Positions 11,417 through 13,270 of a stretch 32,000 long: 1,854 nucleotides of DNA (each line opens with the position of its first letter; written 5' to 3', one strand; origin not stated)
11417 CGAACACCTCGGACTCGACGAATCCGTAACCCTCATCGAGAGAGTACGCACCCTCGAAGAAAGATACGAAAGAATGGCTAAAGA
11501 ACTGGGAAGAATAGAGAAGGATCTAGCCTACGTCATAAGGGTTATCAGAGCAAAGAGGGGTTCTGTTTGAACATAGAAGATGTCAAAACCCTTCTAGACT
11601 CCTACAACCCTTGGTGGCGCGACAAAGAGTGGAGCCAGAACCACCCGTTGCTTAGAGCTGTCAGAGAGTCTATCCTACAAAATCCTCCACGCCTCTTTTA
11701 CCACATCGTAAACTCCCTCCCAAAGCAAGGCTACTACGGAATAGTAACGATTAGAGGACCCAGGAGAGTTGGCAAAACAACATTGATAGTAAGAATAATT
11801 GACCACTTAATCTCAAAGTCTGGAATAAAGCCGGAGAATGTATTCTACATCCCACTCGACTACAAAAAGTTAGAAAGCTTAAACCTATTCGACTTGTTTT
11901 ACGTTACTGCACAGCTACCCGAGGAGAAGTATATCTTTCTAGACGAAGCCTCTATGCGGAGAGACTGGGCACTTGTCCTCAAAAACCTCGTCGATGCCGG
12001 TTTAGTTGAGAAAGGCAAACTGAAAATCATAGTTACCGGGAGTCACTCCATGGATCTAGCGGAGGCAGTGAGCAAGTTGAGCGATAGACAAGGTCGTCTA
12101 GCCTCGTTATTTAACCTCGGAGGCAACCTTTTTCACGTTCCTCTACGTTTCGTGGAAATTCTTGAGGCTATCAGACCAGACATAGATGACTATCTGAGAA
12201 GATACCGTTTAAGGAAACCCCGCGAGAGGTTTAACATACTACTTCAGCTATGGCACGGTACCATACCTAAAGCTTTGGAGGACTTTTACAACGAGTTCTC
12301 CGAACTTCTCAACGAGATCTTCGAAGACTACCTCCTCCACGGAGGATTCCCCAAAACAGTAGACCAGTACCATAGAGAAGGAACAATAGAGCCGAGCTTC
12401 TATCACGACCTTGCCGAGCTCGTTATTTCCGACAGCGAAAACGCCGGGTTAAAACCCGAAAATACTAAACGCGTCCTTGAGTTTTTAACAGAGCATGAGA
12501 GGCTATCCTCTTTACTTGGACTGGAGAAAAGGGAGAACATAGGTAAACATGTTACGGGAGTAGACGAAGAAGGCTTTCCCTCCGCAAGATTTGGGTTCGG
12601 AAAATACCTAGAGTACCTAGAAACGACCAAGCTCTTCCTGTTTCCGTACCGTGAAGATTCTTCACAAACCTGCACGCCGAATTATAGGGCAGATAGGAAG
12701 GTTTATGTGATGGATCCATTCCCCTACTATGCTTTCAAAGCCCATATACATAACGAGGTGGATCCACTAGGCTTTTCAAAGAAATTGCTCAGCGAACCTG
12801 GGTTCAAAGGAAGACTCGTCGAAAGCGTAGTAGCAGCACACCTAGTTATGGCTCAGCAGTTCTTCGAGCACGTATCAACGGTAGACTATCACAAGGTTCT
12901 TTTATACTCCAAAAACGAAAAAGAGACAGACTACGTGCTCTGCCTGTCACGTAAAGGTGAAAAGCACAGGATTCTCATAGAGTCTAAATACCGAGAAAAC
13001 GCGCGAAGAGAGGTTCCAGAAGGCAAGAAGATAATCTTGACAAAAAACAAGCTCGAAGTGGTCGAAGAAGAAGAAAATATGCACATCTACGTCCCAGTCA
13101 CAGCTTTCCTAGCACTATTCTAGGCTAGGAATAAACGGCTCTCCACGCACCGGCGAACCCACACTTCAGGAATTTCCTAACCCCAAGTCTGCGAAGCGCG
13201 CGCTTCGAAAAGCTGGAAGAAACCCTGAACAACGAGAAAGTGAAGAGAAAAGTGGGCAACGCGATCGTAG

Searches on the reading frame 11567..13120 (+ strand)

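Call 100: search_protein_families(library=pfam, proteins=[window:11567-13120:+], max_evalue=0.001)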
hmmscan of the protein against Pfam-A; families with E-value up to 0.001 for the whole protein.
window:11567-13120:+ (518 aa): 3 families
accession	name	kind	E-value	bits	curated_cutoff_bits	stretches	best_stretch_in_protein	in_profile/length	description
PF13173.12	AAA_14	-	7.7e-23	81.4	27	1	59-176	4-116/129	AAA domain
PF13635.12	DUF4143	-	5.9e-10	39.6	28.1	1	297-475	13-159/160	Domain of unknown function (DUF4143)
PF01637.24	ATPase_2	-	5.2e-06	26.9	33.2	1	50-138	13-98/225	ATPase domain predominantly from Archaea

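Call 101: search_protein_families(library=padloc, proteins=[window:11567-13120:+], max_evalue=0.00001)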
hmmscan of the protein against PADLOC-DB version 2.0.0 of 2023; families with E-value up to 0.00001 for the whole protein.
window:11567-13120:+ (518 aa): 6 families
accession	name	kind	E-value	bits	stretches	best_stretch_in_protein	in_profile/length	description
PDLC04787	PDC-S01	-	6.8e-20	69.3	1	59-384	29-297/412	-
PDLC04791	PDC-S01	-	1.7e-13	48.1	1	59-169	21-130/395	-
PDLC04789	PDC-S01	-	1e-12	45.8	1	59-257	19-184/375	-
PDLC04790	PDC-S01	-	5.4e-07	26.7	0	59-169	29-125/422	-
PDLC04786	PDC-S01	-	5.4e-07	26.7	0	238-479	173-390/439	-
PDLC04788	PDC-S01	-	8.6e-06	22.9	0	62-296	24-226/448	-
